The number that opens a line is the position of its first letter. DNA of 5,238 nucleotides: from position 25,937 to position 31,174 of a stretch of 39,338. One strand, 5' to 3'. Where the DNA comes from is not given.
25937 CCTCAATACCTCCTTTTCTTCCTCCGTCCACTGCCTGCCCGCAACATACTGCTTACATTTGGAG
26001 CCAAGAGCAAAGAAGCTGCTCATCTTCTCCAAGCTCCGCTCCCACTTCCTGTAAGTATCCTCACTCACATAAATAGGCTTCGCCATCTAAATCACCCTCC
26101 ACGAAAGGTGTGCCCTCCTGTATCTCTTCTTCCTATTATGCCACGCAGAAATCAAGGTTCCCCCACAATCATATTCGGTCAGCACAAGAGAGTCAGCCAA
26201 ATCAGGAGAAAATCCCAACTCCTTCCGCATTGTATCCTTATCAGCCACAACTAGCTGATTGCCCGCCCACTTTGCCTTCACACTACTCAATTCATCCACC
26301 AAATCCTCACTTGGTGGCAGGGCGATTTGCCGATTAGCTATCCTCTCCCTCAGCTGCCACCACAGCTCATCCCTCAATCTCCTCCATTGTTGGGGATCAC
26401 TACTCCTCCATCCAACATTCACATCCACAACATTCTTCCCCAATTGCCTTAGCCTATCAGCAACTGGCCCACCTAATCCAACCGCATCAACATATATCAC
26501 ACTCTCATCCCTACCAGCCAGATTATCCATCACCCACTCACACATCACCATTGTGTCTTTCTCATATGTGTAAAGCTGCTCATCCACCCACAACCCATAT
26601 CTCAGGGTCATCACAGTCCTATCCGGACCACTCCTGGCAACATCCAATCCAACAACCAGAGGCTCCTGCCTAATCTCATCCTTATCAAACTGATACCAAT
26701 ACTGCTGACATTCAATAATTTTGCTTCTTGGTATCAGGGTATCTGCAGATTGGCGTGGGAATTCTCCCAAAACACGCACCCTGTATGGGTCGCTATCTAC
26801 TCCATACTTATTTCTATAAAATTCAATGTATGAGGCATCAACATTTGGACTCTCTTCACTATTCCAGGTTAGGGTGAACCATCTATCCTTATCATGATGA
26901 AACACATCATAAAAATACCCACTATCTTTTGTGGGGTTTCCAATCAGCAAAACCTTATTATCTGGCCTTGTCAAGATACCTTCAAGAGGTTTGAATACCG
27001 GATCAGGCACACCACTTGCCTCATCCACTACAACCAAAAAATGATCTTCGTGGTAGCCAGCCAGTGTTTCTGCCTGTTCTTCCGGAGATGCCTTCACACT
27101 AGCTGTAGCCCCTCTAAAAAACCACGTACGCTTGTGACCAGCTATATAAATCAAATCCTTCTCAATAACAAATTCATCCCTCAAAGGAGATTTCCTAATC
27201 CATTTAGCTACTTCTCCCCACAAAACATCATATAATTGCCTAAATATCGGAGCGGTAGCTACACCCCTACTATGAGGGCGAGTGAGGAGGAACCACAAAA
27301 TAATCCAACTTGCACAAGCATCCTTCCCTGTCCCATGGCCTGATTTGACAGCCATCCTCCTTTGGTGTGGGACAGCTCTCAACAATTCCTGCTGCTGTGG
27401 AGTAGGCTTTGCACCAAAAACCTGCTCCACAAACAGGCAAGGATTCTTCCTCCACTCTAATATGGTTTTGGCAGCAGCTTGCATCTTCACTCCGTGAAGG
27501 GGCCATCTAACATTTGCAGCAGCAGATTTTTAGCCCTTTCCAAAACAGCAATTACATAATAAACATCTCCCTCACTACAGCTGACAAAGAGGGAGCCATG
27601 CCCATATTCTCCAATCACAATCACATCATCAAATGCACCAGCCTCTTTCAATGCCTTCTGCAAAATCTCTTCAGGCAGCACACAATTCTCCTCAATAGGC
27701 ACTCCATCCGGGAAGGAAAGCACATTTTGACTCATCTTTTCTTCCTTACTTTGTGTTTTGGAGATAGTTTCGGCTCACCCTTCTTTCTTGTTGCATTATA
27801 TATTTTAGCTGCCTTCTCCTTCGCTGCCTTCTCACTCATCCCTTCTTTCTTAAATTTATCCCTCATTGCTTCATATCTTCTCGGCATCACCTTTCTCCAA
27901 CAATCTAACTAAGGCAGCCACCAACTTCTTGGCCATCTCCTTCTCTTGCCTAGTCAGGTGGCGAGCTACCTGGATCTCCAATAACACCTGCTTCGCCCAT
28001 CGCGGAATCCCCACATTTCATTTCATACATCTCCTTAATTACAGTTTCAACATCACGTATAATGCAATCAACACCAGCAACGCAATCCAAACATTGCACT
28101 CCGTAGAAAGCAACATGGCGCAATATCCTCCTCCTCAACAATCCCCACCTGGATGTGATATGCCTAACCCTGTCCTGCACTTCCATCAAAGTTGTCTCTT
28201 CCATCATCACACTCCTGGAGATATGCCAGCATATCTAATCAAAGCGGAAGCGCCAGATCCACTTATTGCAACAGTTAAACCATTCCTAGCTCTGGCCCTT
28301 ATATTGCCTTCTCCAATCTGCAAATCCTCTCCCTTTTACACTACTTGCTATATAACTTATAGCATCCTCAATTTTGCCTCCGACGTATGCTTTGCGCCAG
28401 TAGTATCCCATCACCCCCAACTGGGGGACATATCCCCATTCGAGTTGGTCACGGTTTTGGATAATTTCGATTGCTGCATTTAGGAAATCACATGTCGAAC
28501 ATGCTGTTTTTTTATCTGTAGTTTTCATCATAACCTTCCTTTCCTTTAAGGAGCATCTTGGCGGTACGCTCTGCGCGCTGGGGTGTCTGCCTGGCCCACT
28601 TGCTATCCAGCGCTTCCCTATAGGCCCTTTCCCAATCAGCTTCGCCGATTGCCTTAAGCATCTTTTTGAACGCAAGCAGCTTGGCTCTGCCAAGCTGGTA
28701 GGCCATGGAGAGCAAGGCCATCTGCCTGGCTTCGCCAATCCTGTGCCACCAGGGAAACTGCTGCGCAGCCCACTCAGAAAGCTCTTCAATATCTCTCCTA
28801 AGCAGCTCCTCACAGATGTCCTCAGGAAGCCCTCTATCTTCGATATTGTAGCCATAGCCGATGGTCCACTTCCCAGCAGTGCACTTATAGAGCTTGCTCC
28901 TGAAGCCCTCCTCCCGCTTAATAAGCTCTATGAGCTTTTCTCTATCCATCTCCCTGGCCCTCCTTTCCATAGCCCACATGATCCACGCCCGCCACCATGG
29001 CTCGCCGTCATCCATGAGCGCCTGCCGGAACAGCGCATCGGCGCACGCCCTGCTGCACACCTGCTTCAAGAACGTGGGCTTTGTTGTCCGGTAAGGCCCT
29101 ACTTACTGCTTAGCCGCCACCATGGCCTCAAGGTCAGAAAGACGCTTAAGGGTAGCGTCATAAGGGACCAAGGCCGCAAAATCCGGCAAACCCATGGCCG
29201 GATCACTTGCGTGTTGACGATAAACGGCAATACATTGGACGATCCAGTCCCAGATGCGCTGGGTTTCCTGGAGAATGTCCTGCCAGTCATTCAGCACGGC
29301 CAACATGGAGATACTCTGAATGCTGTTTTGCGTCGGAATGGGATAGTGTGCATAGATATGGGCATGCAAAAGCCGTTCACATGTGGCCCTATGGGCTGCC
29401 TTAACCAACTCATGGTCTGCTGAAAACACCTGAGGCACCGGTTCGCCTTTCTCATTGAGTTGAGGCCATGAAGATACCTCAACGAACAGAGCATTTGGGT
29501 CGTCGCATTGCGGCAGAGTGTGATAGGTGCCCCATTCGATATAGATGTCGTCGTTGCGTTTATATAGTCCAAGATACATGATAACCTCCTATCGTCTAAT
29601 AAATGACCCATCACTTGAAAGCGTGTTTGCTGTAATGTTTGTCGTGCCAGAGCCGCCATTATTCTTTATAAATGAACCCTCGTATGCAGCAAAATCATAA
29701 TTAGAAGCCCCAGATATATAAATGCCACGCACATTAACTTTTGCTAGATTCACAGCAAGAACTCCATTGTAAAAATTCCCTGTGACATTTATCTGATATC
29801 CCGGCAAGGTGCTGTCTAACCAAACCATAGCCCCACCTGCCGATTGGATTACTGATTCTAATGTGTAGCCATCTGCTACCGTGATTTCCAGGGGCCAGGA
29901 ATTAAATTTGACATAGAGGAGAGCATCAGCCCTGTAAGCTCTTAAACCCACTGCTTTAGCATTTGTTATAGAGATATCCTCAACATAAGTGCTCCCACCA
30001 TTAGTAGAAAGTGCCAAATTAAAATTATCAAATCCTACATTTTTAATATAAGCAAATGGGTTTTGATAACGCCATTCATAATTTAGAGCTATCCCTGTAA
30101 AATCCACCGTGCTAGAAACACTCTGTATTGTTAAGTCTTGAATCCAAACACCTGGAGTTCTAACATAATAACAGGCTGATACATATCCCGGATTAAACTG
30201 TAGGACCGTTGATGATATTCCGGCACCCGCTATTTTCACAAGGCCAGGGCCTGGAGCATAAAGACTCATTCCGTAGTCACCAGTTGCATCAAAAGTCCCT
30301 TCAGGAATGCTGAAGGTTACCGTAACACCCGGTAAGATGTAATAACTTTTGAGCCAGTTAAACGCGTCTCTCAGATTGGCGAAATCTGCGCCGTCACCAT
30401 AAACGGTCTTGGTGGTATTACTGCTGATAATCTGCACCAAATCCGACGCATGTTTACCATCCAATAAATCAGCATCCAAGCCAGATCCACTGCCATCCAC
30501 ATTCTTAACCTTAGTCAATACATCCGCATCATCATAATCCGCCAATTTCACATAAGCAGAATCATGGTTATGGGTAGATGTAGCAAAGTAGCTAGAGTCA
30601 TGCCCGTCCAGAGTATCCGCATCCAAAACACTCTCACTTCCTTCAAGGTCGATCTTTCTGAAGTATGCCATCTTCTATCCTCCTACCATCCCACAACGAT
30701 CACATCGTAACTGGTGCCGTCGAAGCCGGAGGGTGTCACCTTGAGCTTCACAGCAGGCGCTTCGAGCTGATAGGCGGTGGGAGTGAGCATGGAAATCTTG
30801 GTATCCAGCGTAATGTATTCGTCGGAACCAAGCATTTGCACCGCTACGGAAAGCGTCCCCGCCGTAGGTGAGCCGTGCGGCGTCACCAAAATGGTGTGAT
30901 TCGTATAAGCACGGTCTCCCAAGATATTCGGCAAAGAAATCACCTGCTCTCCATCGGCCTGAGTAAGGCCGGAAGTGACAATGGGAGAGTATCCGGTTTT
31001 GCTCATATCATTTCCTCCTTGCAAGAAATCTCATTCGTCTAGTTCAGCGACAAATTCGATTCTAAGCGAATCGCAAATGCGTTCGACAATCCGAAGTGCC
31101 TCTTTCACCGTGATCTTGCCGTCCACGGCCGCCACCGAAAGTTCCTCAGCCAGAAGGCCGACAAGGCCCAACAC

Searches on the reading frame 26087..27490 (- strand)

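Call 9: search_protein_families(library=pfam, proteins=[window:26087-27490:-], max_evalue=0.001)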
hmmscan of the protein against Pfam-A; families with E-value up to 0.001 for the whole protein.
window:26087-27490:- (467 aa): 0 families

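Call 10: search_protein_families(library=phrogs, proteins=[window:26087-27490:-], max_evalue=0.001)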
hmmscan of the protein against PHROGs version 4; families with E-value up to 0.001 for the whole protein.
window:26087-27490:- (467 aa): 4 families
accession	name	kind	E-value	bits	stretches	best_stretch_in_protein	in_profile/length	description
phrog_5902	-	unknown function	1.6e-61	209.6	1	10-299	15-307/359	-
phrog_2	-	head and packaging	2.9e-46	159.6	1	25-440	262-590/807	terminase large subunit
phrog_20197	-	unknown function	6.4e-09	36.9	1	12-90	17-96/158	-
phrog_7579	-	head and packaging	2e-05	24.9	1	127-206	91-169/239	terminase large subunit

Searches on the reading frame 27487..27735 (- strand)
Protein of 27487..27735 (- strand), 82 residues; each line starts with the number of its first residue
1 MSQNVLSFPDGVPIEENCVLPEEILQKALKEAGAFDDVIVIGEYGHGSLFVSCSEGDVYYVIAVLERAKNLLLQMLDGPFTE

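Call 77: search_protein_families(library=phrogs, proteins=[window:27487-27735:-], max_evalue=0.01)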
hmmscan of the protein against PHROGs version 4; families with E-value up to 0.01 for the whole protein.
window:27487-27735:- (82 aa): 1 family
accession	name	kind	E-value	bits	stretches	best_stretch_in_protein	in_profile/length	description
phrog_11040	-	unknown function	1.2e-07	32.5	1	15-77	11-70/71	-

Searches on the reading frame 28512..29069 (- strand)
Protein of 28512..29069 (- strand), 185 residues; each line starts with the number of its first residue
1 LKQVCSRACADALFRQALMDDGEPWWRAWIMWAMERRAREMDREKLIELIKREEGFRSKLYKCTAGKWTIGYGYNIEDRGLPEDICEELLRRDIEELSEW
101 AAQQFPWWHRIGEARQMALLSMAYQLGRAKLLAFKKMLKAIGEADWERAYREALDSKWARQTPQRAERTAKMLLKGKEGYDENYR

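Call 77: search_protein_families(library=phrogs, proteins=[window:28512-29069:-], max_evalue=0.01)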
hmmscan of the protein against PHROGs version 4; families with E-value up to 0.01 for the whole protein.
window:28512-29069:- (185 aa): 10 families
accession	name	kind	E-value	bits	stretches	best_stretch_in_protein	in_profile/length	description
phrog_7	-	lysis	1.8e-21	77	1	32-159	548-674/873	endolysin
phrog_430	-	tail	7.6e-15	55.4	1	45-177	166-289/868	baseplate hub subunit and tail lysozyme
phrog_33534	-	unknown function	7.4e-14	52.5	1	104-177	7-86/94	-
phrog_2083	-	head and packaging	5.4e-10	39.5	1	54-174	771-900/908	internal virion lysozyme motif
phrog_13211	-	tail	7.9e-10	38.4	1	60-172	764-882/887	baseplate hub subunit and tail lysozyme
phrog_15410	-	unknown function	6.5e-07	29.7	1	114-168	252-306/311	-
phrog_28234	-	lysis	2.4e-06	27.9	1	23-148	49-189/372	endolysin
phrog_33083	-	lysis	1.2e-05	25.1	1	45-150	6-112/456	endolysin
phrog_3572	-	lysis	0.0028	17.2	1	43-74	263-295/653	endolysin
phrog_1158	-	tail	0.0032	18.1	1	6-33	94-121/205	tail assembly chaperone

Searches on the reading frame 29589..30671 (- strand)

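Call 9: search_protein_families(library=pfam, proteins=[window:29589-30671:-], max_evalue=0.001)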
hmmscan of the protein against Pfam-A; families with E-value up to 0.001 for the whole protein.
window:29589-30671:- (360 aa): 0 families

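Call 10: search_protein_families(library=phrogs, proteins=[window:29589-30671:-], max_evalue=0.001)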
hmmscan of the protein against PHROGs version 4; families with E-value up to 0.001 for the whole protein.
window:29589-30671:- (360 aa): 5 families
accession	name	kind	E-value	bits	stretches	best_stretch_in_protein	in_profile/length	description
phrog_7389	-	tail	4.5e-11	43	1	38-111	128-191/732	tail fiber protein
phrog_25563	-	unknown function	1.2e-08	34.9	1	56-86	282-312/777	-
phrog_19602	-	tail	3.5e-07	30.4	1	44-79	271-306/504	tail fiber protein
phrog_21412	-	tail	0.00027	19.8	1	42-93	1114-1162/1452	tail fiber protein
phrog_32829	-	tail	0.00063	18.9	0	20-81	472-531/840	tail fiber protein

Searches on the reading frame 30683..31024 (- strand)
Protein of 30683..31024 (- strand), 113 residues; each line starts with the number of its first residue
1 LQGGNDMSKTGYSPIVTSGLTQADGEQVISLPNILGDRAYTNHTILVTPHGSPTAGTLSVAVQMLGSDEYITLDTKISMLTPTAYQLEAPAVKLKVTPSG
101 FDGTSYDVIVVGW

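Call 77: search_protein_families(library=phrogs, proteins=[window:30683-31024:-], max_evalue=0.01)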
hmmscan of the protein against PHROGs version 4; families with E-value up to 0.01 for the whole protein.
window:30683-31024:- (113 aa): 1 family
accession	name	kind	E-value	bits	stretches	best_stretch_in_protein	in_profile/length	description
phrog_16185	-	tail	0.0013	20.3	1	52-111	43-106/110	tail protein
